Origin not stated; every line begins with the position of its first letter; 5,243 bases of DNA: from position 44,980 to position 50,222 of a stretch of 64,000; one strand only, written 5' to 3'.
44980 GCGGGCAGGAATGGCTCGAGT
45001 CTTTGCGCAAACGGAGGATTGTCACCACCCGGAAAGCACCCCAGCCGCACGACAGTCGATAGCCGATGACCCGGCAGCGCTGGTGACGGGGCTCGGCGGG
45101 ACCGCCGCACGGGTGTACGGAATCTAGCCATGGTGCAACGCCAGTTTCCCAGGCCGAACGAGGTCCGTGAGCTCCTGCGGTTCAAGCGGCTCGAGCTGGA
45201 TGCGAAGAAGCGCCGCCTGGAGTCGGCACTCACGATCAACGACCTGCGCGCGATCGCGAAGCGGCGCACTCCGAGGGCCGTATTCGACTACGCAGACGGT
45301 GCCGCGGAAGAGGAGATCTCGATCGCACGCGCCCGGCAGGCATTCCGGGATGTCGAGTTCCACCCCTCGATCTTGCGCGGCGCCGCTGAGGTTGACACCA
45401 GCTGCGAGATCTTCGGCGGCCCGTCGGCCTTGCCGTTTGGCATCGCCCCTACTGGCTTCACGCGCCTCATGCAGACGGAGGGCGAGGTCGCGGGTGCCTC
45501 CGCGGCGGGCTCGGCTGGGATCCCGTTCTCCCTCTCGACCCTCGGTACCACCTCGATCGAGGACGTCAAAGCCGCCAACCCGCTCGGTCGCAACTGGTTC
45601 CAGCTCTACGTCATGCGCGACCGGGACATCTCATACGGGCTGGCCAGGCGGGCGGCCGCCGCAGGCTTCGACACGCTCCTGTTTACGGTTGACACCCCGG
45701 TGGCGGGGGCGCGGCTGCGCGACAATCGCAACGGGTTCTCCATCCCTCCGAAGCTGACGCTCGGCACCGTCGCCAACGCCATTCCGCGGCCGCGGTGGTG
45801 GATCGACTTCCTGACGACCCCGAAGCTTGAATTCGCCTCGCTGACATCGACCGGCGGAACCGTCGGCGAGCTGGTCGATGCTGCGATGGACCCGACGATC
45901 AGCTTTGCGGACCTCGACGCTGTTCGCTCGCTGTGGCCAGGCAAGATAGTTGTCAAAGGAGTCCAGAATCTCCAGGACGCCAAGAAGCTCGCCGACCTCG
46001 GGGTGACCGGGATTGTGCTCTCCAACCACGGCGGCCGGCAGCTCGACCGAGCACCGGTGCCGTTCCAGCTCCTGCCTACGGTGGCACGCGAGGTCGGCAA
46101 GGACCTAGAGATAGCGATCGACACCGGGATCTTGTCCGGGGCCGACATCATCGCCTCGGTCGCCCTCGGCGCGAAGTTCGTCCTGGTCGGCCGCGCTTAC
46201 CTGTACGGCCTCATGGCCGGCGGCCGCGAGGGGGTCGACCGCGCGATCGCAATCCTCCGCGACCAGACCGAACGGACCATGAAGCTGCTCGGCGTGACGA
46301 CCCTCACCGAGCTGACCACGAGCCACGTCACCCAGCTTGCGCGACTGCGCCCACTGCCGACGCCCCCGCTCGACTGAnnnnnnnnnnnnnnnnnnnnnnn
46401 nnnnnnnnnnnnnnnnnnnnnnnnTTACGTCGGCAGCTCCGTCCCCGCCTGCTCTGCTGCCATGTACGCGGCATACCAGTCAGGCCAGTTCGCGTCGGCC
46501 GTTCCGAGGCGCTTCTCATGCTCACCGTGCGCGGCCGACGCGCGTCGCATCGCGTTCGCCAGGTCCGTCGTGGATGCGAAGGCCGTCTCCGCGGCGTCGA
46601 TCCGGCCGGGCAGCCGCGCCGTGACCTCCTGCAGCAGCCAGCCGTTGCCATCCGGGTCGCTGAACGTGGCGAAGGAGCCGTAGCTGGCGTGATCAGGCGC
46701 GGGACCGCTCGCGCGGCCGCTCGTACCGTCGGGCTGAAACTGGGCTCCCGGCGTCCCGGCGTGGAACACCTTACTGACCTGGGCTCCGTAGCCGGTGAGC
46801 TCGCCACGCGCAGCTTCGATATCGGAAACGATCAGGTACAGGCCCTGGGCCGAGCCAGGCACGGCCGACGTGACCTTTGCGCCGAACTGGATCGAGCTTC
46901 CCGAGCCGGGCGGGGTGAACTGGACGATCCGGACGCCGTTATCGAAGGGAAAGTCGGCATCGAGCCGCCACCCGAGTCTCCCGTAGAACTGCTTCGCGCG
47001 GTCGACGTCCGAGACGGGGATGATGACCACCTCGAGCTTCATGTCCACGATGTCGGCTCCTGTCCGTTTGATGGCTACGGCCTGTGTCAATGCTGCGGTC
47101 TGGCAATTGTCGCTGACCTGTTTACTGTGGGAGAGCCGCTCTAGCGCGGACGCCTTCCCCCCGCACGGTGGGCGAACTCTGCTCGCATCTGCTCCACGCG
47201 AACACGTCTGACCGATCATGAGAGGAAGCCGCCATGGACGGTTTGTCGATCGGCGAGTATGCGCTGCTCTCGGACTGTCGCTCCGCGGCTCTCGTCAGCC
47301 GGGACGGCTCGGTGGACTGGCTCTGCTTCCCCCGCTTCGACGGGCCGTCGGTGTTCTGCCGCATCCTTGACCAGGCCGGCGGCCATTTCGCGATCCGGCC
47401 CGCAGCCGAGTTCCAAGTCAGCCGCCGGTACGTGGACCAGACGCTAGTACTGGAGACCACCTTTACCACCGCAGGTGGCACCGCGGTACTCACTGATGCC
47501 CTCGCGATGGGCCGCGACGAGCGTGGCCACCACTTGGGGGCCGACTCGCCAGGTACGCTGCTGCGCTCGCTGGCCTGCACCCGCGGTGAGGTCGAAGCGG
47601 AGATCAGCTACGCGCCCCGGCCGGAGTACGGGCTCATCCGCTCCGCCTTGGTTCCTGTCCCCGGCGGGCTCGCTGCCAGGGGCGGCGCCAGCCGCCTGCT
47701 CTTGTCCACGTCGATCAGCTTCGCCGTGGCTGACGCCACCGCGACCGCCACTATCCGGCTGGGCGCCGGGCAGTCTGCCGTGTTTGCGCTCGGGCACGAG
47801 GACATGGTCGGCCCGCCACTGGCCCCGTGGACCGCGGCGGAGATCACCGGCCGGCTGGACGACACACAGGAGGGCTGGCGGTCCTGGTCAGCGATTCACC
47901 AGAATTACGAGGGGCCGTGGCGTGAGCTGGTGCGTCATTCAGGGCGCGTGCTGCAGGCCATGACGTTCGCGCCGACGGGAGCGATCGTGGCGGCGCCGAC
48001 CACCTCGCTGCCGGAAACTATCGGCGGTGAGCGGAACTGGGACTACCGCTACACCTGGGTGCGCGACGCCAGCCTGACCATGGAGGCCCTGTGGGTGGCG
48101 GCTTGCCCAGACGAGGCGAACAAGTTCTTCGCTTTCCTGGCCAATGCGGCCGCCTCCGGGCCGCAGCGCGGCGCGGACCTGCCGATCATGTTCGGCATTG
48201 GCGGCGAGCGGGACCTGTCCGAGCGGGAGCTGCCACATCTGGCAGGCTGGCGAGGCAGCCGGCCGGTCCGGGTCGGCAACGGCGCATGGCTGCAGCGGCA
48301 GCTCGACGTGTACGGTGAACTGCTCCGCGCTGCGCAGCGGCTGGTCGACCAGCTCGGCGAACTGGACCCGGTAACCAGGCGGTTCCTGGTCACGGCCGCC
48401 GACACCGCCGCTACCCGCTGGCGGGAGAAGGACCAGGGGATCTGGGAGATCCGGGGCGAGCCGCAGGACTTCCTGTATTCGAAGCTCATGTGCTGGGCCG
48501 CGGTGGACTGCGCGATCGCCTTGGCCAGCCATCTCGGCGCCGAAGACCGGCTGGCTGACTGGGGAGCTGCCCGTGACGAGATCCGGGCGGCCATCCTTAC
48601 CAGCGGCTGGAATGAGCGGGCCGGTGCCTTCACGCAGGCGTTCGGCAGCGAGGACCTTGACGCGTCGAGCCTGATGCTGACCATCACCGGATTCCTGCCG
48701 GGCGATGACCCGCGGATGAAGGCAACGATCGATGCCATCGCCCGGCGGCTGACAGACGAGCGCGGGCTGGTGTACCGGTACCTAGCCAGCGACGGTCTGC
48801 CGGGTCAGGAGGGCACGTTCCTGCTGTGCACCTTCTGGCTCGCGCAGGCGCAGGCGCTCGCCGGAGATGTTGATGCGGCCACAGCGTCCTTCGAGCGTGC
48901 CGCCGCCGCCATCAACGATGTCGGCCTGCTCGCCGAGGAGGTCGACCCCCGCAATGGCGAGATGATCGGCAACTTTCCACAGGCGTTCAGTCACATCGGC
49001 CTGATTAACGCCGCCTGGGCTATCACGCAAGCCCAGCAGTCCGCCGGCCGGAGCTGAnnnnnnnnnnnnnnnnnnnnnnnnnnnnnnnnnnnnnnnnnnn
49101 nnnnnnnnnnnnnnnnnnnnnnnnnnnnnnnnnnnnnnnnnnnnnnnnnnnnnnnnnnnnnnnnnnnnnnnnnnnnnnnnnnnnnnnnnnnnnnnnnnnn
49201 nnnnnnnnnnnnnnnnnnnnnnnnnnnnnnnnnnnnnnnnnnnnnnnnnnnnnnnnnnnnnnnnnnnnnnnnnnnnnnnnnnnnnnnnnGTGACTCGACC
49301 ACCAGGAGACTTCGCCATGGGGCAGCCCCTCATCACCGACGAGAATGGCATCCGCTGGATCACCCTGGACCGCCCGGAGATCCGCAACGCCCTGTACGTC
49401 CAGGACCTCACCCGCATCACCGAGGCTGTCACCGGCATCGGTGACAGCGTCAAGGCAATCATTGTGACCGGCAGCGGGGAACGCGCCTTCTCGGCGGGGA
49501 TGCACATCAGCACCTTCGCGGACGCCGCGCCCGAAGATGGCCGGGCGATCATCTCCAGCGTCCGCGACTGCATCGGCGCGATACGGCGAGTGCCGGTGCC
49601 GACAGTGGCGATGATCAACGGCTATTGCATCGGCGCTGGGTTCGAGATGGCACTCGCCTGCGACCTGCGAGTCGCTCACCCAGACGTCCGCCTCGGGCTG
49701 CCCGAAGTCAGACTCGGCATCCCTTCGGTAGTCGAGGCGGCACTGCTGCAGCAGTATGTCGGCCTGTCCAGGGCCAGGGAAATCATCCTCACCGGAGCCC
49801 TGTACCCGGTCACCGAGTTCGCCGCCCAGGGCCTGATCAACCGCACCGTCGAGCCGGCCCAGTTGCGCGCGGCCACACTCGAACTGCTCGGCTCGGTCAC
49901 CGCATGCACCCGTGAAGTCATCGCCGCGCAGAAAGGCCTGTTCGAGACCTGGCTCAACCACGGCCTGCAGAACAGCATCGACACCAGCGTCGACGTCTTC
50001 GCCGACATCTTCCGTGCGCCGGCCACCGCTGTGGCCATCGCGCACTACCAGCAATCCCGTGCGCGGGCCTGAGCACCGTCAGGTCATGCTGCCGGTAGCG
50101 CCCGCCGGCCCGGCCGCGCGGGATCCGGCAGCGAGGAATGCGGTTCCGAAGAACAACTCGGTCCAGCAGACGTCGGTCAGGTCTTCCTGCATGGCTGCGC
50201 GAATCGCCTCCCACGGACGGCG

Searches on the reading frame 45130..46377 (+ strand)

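Call 4: search_protein_families(library=pfam, proteins=[window:45130-46377:+], max_evalue=0.01)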
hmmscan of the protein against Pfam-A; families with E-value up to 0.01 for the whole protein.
window:45130-46377:+ (415 aa): 1 family
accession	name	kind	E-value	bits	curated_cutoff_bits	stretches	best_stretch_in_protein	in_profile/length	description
PF01070.24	FMN_dh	-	7.7e-124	413.7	24.9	1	43-401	1-349/350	FMN-dependent dehydrogenase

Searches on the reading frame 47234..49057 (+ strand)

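Call 4: search_protein_families(library=pfam, proteins=[window:47234-49057:+], max_evalue=0.01)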
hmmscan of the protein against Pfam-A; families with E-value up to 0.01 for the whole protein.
window:47234-49057:+ (607 aa): 3 families
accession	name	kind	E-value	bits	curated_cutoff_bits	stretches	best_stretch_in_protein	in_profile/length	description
PF00723.27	Glyco_hydro_15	-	1.9e-67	228.5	22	1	239-595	13-427/427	Glycosyl hydrolases family 15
PF19291.4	TREH_N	-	8.7e-22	77.9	23.1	1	6-179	15-180/211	Trehalase-like, N-terminal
PF22422.2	MGH1-like_GH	-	0.00022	21.4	27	1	422-516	181-274/356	Mannosylglycerate hydrolase MGH1-like glycoside hydrolase domain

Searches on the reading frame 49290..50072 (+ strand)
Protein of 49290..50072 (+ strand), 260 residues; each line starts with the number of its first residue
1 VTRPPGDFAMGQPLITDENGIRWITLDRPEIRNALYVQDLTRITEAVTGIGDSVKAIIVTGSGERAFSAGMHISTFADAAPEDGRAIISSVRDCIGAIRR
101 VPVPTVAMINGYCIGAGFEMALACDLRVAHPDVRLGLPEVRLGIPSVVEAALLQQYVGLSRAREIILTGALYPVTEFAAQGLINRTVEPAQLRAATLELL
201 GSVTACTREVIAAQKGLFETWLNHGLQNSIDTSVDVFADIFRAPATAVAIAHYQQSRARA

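Call 71: search_protein_families(library=pfam, proteins=[window:49290-50072:+], max_evalue=0.01)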
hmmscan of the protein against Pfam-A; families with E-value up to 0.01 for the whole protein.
window:49290-50072:+ (260 aa): 2 families
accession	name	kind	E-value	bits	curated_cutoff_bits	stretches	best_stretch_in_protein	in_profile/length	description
PF00378.25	ECH_1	-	1.4e-39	136.4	27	1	18-243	3-230/251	Enoyl-CoA hydratase/isomerase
PF16113.10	ECH_2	-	4.3e-22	79.5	27.2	1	21-208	1-193/335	Enoyl-CoA hydratase/isomerase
